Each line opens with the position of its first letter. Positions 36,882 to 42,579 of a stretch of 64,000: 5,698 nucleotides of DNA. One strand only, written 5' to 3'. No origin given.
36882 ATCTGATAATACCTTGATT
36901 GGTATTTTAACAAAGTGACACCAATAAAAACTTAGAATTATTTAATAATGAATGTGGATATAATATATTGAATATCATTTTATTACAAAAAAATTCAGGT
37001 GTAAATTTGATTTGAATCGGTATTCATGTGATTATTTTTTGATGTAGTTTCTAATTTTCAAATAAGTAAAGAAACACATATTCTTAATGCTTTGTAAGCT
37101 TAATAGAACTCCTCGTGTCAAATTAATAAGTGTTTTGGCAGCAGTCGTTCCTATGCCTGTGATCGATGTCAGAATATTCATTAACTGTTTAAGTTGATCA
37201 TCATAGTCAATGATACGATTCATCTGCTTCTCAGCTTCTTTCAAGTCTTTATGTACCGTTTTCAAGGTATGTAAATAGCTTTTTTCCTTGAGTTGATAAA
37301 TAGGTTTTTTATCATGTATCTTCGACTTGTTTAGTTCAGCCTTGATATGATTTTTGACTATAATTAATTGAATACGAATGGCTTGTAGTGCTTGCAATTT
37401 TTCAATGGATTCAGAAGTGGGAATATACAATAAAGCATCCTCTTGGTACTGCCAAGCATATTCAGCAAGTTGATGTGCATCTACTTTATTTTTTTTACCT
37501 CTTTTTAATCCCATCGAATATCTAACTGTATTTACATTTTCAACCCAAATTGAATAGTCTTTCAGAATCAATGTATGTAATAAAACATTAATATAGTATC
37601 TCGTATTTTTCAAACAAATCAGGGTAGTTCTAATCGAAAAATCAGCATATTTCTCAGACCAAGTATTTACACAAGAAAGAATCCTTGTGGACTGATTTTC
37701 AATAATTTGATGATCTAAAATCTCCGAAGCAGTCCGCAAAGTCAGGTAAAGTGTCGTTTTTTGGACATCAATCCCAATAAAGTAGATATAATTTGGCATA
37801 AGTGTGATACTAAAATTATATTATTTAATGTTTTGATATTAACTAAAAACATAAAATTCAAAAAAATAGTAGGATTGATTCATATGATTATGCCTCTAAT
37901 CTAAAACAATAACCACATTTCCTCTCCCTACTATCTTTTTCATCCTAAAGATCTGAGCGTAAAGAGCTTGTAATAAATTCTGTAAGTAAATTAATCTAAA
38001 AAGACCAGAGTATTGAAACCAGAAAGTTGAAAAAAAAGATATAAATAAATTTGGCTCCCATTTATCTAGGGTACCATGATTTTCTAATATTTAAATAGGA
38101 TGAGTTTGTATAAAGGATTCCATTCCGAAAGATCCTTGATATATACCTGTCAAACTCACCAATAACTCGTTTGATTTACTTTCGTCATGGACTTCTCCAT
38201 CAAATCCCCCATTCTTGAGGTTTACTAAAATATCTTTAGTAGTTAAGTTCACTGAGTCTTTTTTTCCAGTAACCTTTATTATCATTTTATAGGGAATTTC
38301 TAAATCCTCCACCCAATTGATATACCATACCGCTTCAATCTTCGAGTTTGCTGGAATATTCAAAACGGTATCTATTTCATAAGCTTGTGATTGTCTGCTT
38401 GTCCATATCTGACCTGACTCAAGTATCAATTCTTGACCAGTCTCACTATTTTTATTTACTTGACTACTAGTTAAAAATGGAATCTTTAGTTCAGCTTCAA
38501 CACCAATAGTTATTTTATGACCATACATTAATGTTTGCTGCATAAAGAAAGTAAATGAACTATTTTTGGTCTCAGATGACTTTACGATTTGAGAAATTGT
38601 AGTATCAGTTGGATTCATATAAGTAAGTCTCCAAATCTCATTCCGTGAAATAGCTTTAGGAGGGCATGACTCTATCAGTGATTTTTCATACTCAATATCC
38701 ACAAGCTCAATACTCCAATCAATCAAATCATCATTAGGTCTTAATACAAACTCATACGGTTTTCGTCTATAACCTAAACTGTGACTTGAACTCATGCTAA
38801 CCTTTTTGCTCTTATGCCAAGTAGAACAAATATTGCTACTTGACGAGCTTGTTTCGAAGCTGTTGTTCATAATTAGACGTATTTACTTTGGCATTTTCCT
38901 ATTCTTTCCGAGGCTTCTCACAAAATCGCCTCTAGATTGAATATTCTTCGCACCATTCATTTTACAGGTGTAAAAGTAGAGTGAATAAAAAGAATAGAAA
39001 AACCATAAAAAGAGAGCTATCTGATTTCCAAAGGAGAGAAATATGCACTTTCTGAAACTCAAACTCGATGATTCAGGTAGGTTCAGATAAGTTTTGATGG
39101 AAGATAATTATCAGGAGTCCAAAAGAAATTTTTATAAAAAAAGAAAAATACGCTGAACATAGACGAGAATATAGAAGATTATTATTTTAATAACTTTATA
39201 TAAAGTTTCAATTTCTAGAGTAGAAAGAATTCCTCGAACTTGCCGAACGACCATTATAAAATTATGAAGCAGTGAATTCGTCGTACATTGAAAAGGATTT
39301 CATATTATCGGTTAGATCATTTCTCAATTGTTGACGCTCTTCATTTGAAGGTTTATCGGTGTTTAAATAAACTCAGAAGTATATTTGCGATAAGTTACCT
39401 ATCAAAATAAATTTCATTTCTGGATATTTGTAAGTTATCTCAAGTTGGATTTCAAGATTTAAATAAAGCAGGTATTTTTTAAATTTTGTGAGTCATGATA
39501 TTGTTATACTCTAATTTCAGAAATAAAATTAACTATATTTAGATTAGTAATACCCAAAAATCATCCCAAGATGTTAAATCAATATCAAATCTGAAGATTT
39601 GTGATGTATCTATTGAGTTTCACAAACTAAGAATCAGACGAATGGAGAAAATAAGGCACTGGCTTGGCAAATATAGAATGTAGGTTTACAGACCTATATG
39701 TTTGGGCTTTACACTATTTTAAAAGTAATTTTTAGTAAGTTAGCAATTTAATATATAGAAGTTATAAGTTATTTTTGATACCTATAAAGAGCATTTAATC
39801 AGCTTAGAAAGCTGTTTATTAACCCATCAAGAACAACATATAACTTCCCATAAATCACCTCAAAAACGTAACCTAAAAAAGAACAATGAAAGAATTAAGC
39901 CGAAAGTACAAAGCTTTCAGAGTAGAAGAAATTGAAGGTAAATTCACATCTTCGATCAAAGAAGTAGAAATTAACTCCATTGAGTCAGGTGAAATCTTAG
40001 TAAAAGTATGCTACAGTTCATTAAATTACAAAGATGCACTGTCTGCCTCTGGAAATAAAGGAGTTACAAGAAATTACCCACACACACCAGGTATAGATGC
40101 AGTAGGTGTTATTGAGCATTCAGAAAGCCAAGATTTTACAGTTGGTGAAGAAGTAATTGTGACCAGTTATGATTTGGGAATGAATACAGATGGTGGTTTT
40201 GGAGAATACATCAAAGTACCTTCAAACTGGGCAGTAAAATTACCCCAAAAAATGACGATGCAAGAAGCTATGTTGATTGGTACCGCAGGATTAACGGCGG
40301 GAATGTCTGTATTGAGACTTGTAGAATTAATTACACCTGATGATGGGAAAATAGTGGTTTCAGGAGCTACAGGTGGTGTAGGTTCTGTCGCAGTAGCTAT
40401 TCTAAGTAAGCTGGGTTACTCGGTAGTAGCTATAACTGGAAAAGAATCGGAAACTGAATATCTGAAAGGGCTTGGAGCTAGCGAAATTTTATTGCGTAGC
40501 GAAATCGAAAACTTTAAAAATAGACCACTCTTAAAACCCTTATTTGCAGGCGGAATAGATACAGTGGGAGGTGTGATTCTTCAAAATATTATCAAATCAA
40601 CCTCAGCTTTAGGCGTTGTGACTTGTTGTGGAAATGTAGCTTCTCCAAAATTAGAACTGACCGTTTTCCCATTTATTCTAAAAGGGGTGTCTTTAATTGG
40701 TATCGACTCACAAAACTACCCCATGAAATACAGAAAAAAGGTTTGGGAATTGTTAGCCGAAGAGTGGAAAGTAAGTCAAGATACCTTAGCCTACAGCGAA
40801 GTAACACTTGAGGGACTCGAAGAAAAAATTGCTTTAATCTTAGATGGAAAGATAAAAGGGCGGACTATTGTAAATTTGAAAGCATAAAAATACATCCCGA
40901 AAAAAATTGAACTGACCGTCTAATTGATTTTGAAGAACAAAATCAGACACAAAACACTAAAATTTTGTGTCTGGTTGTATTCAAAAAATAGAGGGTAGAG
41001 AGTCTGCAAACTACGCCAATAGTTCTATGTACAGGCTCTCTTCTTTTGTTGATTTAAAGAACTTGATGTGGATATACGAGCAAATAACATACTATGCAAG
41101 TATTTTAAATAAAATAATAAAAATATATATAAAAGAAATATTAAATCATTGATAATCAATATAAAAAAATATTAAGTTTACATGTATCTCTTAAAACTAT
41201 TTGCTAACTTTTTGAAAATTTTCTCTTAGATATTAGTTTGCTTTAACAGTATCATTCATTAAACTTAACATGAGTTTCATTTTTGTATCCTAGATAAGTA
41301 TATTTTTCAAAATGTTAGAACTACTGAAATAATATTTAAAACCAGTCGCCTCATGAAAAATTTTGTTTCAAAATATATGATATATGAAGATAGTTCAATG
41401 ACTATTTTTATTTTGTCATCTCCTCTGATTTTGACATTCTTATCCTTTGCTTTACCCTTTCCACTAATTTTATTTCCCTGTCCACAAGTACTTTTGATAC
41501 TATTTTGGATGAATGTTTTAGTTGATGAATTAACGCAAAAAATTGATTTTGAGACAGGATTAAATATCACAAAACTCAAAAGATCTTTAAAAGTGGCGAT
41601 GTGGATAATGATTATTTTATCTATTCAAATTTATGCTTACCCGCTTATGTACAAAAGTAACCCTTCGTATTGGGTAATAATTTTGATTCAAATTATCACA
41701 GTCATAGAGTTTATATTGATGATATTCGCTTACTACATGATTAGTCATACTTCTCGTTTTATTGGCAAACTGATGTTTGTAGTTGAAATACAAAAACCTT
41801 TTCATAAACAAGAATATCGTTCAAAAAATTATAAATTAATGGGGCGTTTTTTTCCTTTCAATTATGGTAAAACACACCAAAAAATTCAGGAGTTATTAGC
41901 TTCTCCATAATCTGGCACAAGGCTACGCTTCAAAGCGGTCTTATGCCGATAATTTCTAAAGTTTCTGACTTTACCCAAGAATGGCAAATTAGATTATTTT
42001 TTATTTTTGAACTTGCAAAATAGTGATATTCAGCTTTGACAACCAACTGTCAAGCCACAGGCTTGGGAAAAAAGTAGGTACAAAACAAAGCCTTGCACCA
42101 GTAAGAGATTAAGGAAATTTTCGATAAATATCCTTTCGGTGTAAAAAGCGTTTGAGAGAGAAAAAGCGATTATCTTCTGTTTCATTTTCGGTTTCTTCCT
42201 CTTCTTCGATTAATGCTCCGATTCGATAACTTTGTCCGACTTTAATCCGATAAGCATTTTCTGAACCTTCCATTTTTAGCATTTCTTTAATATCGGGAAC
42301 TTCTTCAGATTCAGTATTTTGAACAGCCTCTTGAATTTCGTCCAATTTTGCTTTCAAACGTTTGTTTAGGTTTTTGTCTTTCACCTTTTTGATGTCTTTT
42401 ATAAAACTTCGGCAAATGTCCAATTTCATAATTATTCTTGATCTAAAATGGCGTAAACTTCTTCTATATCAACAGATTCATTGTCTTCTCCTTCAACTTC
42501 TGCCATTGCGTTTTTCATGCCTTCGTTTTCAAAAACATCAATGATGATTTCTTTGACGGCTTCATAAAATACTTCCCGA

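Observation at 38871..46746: Three copies of a ~165-nt promoter-plus-leader module at a fixed 96-97 nt offset in front of unrelated orphan toxin-like genes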

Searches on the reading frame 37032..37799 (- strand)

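Call 15: search_protein_families(library=pfam, proteins=[window:37032-37799:-], max_evalue=0.1)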
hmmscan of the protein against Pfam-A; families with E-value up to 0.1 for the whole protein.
window:37032-37799:- (255 aa): 0 families

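Call 45: search_protein_families(library=phrogs, proteins=[window:37032-37799:-], max_evalue=0.01)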
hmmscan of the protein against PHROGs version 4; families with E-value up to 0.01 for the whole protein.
window:37032-37799:- (255 aa): 1 family
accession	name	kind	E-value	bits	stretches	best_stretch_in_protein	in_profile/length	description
phrog_2199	-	integration and excision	1.7e-16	61.3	1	4-225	2-242/356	transposase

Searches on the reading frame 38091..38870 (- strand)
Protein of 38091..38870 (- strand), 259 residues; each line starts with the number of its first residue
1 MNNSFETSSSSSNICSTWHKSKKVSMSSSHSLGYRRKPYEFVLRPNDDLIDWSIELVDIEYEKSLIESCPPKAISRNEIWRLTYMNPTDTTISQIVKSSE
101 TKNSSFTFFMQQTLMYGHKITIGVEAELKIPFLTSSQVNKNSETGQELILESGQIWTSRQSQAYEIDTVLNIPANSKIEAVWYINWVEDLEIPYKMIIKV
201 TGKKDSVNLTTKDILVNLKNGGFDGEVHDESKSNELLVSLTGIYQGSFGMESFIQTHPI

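Call 15: search_protein_families(library=pfam, proteins=[window:38091-38870:-], max_evalue=0.1)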
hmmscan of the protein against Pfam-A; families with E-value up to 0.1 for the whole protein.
window:38091-38870:- (259 aa): 0 families

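Call 45: search_protein_families(library=phrogs, proteins=[window:38091-38870:-], max_evalue=0.01)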
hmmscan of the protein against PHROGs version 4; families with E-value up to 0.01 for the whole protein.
window:38091-38870:- (259 aa): 0 families

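Call 53: search_protein_families(library=padloc, proteins=[window:38091-38870:-], max_evalue=0.01)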
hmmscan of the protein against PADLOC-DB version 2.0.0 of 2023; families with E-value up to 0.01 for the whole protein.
window:38091-38870:- (259 aa): 0 families

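Call 54: search_protein_families(library=ncbifam, proteins=[window:38091-38870:-], max_evalue=0.01)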
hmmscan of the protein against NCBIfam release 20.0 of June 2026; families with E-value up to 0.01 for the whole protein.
window:38091-38870:- (259 aa): 0 families

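Call 58: find_homologous_proteins(query=window:38091-38870:-, max_evalue=0.001)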
Query window:38091-38870:- (259 aa): 1 proteins with E <= 0.001 among 215 candidates.
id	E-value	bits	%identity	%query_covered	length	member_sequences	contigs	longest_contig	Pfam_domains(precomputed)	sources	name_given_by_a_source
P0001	1.2e-165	567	99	100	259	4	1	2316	-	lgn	-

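Call 68: predict_structure(protein=window:38091-38870:-)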
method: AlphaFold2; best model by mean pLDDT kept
length: 259 residues; sequences in the alignment: 1
mean_pLDDT: 32.2   pTM: 0.23
mean pLDDT of the five models: 32.2, 29.7, 26.3, 25.6, 25.1
residues with pLDDT >= 90: 0; 70-90: 0; 50-70: 0; < 50: 259
segments of 3 or more residues with pLDDT < 50: 1-259
pLDDT, mean of each block of 10 residues (from residue 1): 30 30 26 29 30 29 31 28 28 32 31 28 26 29 32 34 36 39 37 39 38 39 40 38 31 24
secondary structure, 60 per line:
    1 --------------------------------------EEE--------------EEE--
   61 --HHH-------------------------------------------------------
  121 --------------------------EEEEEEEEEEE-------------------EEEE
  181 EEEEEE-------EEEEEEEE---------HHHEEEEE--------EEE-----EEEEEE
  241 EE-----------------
elements in order: E39-41 E56-58 E147-157 E177-186 E194-201 E214-218 E227-229 E235-242

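Call 69: search_protein_representatives(protein=window:38091-38870:-)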
Query: 259 residues. Proteins with E-value up to 0.001 (for the whole library): 77; up to 1e-10: 29; up to 1e-30: 3. The best 77 are listed.
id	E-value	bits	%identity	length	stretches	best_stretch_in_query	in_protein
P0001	3.8e-166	566.8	99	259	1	1-259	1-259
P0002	1.2e-49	185.3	41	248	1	11-257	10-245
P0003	1.7e-32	129.2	35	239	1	17-259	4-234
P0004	8.1e-23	97.5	36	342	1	75-256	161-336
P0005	2.7e-21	92.5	35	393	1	85-256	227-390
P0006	1.2e-20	90.4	29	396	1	40-258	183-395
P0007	4.8e-19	85.1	34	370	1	65-255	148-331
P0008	6.3e-18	81.5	32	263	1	54-259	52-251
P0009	7.1e-17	78.0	32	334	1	71-255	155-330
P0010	1.9e-16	76.6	33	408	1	44-255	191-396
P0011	3.1e-16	75.9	32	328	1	49-259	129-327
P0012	4.2e-16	75.5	34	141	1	118-254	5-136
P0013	1.2e-15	74.0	31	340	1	50-258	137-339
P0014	1.2e-15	74.0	30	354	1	44-254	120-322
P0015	2.6e-15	72.9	33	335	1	72-255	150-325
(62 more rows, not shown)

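Call 71: search_protein_families(library=pfam, alignment_id=A4, max_evalue=0.01)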
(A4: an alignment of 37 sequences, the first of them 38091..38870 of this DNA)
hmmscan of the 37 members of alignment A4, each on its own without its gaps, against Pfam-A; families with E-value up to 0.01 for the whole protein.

A. member 1, window:38091-38870:- (259 aa): 0 families

B. families by the number of members that match (of 37 scanned): 21 families
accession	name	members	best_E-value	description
PF03318.18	ETX_MTX2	24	1.3e-09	Clostridium epsilon toxin ETX/Bacillus mosquitocidal toxin MTX2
PF01117.25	Aerolysin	11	5.3e-09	Aerolysin toxin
PF14200.12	RicinB_lectin_2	10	3.1e-24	Ricin-type beta-trefoil lectin domain-like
PF00652.28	Ricin_B_lectin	5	2.6e-09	Ricin-type beta-trefoil lectin domain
PF18885.6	DUF5648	4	3.7e-42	Domain of unknown function (DUF5648)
PF25490.1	DUF7910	2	2.5e-17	Domain of unknown function (DUF7910)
PF06229.18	FRG1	2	9.3e-10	FRG1-like domain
PF06268.19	Fascin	2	1.6e-06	Fascin domain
PF07538.16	ChW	1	2.7e-56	Clostridial hydrophobic W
PF01477.28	PLAT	1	3.5e-21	PLAT/LH2 domain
PF24208.1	Beta-tre_PLH30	1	6.4e-05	Endo-acting ulvan lyase beta-trefoil domain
PF06136.19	SOK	1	0.0001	SOSEKI protein DIX-like domain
PF11648.16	RIG-I_C-RD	1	0.00089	C-terminal domain of RIG-I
PF04342.18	DMT_6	1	0.0017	Putative member of DMT superfamily (DUF486)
PF03377.19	TAL_effector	1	0.0025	TAL effector repeat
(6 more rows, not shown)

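Call 72: search_solved_structures(query=A4, max_evalue=1)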
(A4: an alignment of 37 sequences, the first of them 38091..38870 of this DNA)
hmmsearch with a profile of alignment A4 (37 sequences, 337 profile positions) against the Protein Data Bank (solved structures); distinct sequences matched with E-value up to 1: 28.
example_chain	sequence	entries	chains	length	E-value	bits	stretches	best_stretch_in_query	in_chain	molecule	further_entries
4zno_A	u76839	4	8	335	1.4e-18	70.5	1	128-272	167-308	Natterin-like protein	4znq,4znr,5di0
9s11_A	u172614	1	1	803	2.3e-16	63.2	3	23-104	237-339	Ricin B lectin domain-containing protein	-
1w3a_A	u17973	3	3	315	3e-15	59.6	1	21-249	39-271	HEMOLYTIC LECTIN LSLA | HEMOLYTIC LECTIN FROM LAETIPORUS SULPHUREUS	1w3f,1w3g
5zu4_A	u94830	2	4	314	1.1e-10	44.6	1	130-267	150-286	Natterin-like protein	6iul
4den_A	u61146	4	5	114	1.9e-09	40.5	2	42-122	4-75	Actinohivin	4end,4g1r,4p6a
3a07_A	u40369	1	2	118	2.1e-09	40.4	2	41-122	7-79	Actinohivin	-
3pg0_A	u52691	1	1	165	3e-08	36.6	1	6-122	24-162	ThreeFoil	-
2e4m_A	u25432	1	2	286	3.2e-07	33.2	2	26-123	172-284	Main hemagglutinin component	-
3aj6_A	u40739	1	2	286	7.7e-07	31.9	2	26-123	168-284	Main hemagglutinin component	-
3ah1_A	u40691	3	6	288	8e-07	31.9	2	26-123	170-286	Main hemagglutinin component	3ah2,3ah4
3aj5_A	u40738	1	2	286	8.4e-07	31.8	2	26-123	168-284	Main hemagglutinin component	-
4rhz_A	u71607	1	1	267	1e-06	31.6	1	141-267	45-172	Cry23AA1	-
1qxm_A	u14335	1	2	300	1.1e-06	31.4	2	26-123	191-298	HA1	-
7r55_A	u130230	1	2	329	5.5e-05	25.9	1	131-244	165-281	Sarol-1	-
7qe3_AAA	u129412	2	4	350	6.8e-05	25.5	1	131-244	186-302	Sarol-1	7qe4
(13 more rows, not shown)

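Call 75: find_encoding_contigs(protein=P0002, flank=3000, max_places=4)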
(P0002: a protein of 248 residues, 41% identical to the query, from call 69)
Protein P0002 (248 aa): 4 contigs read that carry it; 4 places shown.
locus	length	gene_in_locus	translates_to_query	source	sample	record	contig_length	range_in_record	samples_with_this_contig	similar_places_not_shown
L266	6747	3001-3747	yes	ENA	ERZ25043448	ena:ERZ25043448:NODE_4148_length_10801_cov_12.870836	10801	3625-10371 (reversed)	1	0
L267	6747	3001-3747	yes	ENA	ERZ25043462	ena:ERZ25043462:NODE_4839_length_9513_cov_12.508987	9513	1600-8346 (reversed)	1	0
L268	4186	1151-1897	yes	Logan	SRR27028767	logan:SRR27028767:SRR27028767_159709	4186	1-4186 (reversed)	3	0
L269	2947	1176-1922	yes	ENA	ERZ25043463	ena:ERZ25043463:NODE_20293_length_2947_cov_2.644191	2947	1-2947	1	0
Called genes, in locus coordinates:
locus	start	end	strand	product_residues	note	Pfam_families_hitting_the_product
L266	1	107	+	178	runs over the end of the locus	?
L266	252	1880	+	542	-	PF00501:AMP-binding, PF13193:AMP-binding_C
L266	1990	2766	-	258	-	PF24553:Rv0428c_C (weak), PF00583:Acetyltransf_1, PF13673:Acetyltransf_10, PF13508:Acetyltransf_7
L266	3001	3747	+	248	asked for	-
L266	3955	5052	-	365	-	PF00069:Pkinase, PF03109:ABC1 (faint), PF07714:PK_Tyr_Ser-Thr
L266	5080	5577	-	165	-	PF07638:Sigma70_ECF, PF08281:Sigma70_r4_2 (weak)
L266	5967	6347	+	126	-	PF13193:AMP-binding_C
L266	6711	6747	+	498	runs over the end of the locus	PF07504:FTP, PF01447:Peptidase_M4, PF02868:Peptidase_M4_C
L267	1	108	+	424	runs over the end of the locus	?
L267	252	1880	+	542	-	PF00501:AMP-binding, PF13193:AMP-binding_C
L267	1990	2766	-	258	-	PF24553:Rv0428c_C (weak), PF00583:Acetyltransf_1, PF13673:Acetyltransf_10, PF13508:Acetyltransf_7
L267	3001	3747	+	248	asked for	-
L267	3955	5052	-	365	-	PF00069:Pkinase, PF03109:ABC1 (faint), PF07714:PK_Tyr_Ser-Thr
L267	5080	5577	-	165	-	PF07638:Sigma70_ECF, PF08281:Sigma70_r4_2 (weak)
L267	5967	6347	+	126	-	PF13193:AMP-binding_C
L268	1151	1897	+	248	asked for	-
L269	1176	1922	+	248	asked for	-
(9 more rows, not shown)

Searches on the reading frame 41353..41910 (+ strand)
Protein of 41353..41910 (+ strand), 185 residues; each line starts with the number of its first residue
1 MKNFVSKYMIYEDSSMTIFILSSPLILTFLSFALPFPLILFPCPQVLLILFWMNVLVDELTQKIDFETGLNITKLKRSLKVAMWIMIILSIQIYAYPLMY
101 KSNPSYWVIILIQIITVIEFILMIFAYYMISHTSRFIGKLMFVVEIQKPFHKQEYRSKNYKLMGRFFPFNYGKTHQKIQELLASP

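Call 15: search_protein_families(library=pfam, proteins=[window:41353-41910:+], max_evalue=0.1)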
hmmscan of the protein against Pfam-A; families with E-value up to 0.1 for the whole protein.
window:41353-41910:+ (185 aa): 0 families

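Call 45: search_protein_families(library=phrogs, proteins=[window:41353-41910:+], max_evalue=0.01)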
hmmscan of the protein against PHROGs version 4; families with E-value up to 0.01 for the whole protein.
window:41353-41910:+ (185 aa): 0 families

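Call 53: search_protein_families(library=padloc, proteins=[window:41353-41910:+], max_evalue=0.01)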
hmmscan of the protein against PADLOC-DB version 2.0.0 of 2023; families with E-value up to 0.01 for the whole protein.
window:41353-41910:+ (185 aa): 0 families

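Call 54: search_protein_families(library=ncbifam, proteins=[window:41353-41910:+], max_evalue=0.01)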
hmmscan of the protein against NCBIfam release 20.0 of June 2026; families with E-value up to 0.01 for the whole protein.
window:41353-41910:+ (185 aa): 0 families

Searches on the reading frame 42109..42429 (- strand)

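Call 15: search_protein_families(library=pfam, proteins=[window:42109-42429:-], max_evalue=0.1)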
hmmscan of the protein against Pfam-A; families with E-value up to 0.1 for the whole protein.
window:42109-42429:- (106 aa): 1 family
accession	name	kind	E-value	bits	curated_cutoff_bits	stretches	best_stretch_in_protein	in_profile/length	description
PF04210.18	MtrG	-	0.071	13.5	27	1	18-43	8-33/64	Tetrahydromethanopterin S-methyltransferase, subunit G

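Call 45: search_protein_families(library=phrogs, proteins=[window:42109-42429:-], max_evalue=0.01)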
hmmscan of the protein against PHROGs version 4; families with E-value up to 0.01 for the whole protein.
window:42109-42429:- (106 aa): 0 families

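Call 53: search_protein_families(library=padloc, proteins=[window:42109-42429:-], max_evalue=0.01)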
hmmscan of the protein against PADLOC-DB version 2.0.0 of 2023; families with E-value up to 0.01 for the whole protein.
window:42109-42429:- (106 aa): 1 family
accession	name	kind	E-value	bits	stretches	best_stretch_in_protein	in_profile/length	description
PDLC02217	RdrA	-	0.0049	13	1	16-102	700-785/850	-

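Call 54: search_protein_families(library=ncbifam, proteins=[window:42109-42429:-], max_evalue=0.01)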
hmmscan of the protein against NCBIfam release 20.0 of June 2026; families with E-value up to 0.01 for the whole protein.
window:42109-42429:- (106 aa): 0 families
